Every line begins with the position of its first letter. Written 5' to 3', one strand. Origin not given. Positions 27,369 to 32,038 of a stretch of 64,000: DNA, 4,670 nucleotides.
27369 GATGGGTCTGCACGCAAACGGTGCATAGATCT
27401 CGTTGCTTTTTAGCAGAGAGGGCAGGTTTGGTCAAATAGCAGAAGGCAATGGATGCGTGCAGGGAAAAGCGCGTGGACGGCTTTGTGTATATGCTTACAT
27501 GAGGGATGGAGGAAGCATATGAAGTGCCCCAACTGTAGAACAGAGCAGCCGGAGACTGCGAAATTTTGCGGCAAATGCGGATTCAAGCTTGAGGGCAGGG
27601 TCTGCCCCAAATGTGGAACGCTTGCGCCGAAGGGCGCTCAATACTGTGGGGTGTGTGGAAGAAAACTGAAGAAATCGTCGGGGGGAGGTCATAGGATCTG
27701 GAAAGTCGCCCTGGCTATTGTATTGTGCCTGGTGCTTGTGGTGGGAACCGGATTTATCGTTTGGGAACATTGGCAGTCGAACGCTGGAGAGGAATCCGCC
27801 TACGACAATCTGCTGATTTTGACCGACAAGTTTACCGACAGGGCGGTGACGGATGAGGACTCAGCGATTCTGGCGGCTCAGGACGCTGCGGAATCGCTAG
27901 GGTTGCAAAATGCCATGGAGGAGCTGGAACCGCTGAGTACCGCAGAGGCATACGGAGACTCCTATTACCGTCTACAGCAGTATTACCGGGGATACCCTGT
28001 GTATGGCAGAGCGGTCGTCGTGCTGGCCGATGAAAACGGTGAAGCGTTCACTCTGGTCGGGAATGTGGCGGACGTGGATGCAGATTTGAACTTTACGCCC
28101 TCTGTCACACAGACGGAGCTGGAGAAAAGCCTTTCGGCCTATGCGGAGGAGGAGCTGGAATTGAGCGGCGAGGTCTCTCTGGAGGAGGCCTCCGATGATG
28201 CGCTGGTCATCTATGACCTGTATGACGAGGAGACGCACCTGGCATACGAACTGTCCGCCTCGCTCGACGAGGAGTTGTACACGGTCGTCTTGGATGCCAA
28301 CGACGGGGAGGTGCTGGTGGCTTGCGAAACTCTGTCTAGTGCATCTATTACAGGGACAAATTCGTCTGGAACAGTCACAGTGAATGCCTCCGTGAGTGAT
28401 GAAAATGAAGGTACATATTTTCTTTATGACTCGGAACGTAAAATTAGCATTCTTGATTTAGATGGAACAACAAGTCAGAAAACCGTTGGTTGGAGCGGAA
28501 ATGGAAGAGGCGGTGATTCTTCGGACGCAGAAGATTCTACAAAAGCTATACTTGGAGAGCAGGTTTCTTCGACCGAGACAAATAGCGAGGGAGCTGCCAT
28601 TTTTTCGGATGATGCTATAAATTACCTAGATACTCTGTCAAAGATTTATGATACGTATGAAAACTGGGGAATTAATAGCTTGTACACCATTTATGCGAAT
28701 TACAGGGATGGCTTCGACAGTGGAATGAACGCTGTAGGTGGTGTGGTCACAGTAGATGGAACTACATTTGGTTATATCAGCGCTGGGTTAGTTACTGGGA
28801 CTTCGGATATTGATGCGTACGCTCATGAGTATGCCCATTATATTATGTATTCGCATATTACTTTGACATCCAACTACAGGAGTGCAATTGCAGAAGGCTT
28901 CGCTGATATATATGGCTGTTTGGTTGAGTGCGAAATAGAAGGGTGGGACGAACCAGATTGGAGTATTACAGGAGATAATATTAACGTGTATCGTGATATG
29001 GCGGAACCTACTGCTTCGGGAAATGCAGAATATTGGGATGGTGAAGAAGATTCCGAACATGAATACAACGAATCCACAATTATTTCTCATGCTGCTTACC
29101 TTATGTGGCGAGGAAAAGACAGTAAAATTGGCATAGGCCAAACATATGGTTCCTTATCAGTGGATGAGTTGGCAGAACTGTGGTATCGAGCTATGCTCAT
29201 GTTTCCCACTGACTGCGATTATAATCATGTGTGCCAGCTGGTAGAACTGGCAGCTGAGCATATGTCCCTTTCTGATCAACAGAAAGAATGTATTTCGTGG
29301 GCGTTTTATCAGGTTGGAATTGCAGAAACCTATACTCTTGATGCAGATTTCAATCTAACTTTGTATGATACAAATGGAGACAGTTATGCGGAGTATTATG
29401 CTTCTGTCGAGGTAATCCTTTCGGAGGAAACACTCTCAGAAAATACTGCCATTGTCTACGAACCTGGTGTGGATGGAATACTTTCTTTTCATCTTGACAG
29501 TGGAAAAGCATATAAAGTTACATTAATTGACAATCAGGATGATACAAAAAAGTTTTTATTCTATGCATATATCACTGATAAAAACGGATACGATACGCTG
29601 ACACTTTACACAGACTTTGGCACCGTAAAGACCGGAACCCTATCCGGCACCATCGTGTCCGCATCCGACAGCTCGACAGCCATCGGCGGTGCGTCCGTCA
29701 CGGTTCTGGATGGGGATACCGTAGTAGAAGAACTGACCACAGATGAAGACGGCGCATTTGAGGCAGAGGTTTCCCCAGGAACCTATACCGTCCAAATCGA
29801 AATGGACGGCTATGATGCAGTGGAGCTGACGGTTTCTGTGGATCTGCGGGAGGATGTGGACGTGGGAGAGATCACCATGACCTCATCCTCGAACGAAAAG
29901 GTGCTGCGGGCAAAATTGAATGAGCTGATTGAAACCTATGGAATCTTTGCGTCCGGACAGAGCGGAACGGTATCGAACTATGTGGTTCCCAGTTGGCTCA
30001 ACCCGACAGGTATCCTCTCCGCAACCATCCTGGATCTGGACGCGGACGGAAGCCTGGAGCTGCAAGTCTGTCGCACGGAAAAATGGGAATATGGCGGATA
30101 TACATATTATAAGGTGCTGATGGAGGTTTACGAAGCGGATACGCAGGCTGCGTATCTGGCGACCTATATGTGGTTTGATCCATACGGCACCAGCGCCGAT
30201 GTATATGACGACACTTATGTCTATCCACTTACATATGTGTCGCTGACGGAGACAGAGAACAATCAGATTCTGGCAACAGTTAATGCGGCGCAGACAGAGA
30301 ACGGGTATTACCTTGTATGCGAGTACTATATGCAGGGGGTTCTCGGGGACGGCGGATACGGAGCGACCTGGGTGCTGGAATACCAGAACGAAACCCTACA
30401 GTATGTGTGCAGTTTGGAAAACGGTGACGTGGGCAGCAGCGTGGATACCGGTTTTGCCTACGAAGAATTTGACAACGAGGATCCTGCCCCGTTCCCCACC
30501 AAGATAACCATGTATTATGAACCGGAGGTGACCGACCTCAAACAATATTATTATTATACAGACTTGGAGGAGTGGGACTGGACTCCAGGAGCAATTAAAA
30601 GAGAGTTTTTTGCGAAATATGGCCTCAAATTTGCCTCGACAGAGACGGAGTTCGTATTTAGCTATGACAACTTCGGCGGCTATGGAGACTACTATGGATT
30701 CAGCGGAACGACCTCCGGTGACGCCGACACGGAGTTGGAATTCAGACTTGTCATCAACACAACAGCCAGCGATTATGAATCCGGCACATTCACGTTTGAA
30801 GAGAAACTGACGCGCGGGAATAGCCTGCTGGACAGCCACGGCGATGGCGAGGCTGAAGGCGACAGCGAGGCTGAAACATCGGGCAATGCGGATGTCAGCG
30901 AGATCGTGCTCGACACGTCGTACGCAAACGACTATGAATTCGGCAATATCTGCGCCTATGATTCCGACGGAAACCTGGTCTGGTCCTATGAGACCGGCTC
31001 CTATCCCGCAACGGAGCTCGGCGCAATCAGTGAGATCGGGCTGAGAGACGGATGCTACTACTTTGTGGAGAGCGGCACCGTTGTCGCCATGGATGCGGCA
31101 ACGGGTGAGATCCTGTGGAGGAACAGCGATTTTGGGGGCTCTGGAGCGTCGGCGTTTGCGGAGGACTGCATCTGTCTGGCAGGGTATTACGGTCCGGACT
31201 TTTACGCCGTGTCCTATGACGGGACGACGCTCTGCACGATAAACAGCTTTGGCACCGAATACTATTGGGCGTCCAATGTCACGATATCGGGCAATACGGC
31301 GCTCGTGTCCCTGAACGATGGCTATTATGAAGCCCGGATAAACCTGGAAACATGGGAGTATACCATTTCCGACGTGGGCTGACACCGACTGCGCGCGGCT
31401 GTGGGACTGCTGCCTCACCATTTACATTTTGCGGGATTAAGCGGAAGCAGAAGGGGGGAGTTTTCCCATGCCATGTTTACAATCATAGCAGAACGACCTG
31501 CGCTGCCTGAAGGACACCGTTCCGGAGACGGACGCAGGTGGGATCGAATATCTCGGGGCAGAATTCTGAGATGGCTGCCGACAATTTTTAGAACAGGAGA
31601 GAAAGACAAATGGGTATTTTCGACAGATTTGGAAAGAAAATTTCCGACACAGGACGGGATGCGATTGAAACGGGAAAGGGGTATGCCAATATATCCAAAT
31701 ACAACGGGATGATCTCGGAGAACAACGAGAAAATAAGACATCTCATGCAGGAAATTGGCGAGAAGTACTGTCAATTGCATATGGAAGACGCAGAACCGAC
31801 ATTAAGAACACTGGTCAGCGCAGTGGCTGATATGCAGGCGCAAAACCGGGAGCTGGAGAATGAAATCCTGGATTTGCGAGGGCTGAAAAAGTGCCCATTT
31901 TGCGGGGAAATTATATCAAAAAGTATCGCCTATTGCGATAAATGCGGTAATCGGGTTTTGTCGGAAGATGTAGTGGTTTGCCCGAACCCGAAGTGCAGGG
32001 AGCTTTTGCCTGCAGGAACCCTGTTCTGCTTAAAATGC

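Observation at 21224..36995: Seven neighbouring ORFs carry 17 short zinc ribbons: candidate ribbon-anchored surface-module system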

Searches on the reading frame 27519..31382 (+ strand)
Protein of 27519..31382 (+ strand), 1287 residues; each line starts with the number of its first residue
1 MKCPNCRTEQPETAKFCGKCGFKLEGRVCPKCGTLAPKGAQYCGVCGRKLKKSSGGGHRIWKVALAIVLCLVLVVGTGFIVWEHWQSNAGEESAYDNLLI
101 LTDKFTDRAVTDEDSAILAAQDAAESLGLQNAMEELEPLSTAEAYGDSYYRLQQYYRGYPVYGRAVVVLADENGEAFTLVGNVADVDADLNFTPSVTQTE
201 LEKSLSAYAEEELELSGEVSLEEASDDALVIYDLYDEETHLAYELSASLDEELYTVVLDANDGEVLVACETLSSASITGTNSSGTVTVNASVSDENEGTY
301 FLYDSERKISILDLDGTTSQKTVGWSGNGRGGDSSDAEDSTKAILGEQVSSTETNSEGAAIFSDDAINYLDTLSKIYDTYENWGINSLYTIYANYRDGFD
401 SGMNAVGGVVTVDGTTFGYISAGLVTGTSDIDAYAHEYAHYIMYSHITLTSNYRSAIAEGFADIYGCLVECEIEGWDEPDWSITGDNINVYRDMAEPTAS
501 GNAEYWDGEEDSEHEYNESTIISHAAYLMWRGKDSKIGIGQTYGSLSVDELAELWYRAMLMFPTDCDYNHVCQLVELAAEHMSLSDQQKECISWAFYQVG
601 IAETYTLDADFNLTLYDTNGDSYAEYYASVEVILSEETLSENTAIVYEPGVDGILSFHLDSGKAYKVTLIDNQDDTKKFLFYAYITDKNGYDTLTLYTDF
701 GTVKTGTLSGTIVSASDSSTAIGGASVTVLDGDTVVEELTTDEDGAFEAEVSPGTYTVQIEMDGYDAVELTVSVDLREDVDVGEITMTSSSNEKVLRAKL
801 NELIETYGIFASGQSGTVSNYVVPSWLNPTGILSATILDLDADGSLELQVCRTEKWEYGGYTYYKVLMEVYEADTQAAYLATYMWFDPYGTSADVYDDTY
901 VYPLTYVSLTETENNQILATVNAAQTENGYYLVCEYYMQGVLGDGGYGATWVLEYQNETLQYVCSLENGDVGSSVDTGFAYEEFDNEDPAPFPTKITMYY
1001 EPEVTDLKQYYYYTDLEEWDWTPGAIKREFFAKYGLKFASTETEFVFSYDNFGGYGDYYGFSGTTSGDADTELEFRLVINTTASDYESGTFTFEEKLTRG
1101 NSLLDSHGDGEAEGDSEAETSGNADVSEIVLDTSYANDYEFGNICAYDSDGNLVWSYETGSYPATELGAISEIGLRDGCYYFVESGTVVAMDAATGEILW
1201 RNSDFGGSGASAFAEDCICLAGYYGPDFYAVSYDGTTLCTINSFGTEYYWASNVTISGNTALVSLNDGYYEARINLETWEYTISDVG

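Call 3: search_protein_families(library=pfam, proteins=[window:27519-31382:+], max_evalue=0.01)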
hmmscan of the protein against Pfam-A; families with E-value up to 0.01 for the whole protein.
window:27519-31382:+ (1287 aa): 11 families
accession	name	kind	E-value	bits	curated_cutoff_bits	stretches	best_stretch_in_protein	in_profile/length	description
PF02868.21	Peptidase_M4_C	-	1.4e-12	48.3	24.4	1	456-601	11-165/165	Thermolysin metallopeptidase, alpha-helical domain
PF13620.12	CarboxypepD_reg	-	3.1e-12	47.1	32.3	1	707-787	1-81/82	Carboxypeptidase regulatory-like domain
PF13240.11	Zn_Ribbon_1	-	6.4e-11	42.1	25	2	2-24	1-23/23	zinc-ribbon domain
PF12773.13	DZR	-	2e-10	41.1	27.3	1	3-47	1-45/45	Double zinc ribbon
PF13360.13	PQQ_2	-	1.4e-07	31.8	27.6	1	1142-1268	83-208/233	Outer membrane protein assembly factor BamB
PF07504.19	FTP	-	3.1e-07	30.6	21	1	146-182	14-50/51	Fungalysin/Thermolysin Propeptide Motif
PF13715.12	CarbopepD_reg_2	-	1e-06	29.1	32.2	1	708-782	1-72/88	CarboxypepD_reg-like domain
PF24463.1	DUF7577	-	0.00013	21.9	28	1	25-50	1-26/27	Domain of unknown function (DUF7577)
PF08308.17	PEGA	-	0.0027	18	20.8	0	751-780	32-61/71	PEGA domain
PF18912.6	DZR_2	-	0.0031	17.8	27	1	2-46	9-55/56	Double zinc ribbon domain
PF23194.1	NOMO_5th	-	0.0041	17.9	27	0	710-765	4-61/89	NOMO fifth transthyretin-like domain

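Call 31: search_protein_families(library=ncbifam, proteins=[window:27519-31382:+], max_evalue=0.01)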
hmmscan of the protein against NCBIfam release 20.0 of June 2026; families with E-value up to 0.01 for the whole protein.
window:27519-31382:+ (1287 aa): 2 families
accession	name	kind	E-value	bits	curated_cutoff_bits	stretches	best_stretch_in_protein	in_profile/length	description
NF011149.0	PRK14559.1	equivalog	1.6e-07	30.5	374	1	2-51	3-52/642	serine/threonine phosphatase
TIGR03300.1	assembly_YfgL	equivalog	0.00054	18.7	285.2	1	1143-1255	156-270/377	outer membrane protein assembly factor BamB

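Call 32: search_protein_families(library=padloc, proteins=[window:27519-31382:+], max_evalue=0.01)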
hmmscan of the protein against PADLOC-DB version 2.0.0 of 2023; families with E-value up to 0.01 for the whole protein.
window:27519-31382:+ (1287 aa): 0 families

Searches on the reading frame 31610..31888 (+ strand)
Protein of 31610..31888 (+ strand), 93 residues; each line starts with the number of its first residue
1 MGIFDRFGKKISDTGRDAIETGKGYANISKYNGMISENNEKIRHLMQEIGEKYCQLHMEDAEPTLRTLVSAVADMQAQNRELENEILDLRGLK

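Call 69: search_protein_families(library=pfam, proteins=[window:31610-31888:+], max_evalue=10)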
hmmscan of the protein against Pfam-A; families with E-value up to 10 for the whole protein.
window:31610-31888:+ (93 aa): 3 families
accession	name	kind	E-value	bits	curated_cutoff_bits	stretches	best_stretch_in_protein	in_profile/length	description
PF15173.11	FAM180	-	0.0055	17.1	27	1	33-81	68-116/137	FAM180 family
PF17239.7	DUF5312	-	0.076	11.8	25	1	4-71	443-505/553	Family of unknown function (DUF5312)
PF16331.10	TolA_bind_tri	-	0.27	11.8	30.1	1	71-91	19-39/76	TolA binding protein trimerisation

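Call 73: search_protein_representatives(protein=window:31610-31888:+)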
Query: 93 residues. Proteins with E-value up to 0.001 (for the whole library): 477; up to 1e-10: 14; up to 1e-30: 1. The best 150 are listed.
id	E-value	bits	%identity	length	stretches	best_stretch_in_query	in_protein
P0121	2.2e-53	194.2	100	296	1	1-93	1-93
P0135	9.6e-18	80.5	50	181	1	1-92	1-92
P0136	2.1e-13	66.6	43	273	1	1-92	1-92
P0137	2.2e-12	63.4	45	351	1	1-92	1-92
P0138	6.2e-12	61.9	38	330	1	1-92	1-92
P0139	1.2e-11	61.0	35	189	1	2-92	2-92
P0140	1.3e-11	60.9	36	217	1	1-92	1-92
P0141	1.8e-11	60.5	38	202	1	1-92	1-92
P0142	2.5e-11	60.0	38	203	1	1-92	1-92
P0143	3.2e-11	59.7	34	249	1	1-92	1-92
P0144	3.3e-11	59.6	34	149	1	1-93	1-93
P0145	6.0e-11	58.8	44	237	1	1-92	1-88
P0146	8.6e-11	58.3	39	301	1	1-92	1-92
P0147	1.0e-10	58.0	36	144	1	1-91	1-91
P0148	1.2e-10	57.8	44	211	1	3-92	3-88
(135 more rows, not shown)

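Call 81: find_encoding_contigs(protein=P0138, flank=8000, max_places=2)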
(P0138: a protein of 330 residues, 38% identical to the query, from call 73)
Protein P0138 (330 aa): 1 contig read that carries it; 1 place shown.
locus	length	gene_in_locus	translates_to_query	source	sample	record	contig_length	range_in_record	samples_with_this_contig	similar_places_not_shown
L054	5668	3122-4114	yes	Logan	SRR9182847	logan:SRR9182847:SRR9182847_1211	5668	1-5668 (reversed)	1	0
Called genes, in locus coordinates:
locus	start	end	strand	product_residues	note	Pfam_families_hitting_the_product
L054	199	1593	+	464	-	PF13421:Band_7_1, PF01145:Band_7 (faint), PF12773:DZR, PF13240:Zn_Ribbon_1 (weak), PF13248:Zn_ribbon_3 (faint), PF24463:DUF7577 (faint), PF12773:DZR, PF13240:Zn_Ribbon_1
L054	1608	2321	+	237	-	-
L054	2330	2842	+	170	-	-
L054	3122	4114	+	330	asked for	PF01155:HypA (faint), PF17032:Zn_ribbon_15 (faint), PF18912:DZR_2 (faint), PF12773:DZR, PF13240:Zn_Ribbon_1 (weak), PF13248:Zn_ribbon_3 (weak), PF12773:DZR, PF13240:Zn_Ribbon_1 (weak), +3 more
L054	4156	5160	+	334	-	PF13240:Zn_Ribbon_1 (weak)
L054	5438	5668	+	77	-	?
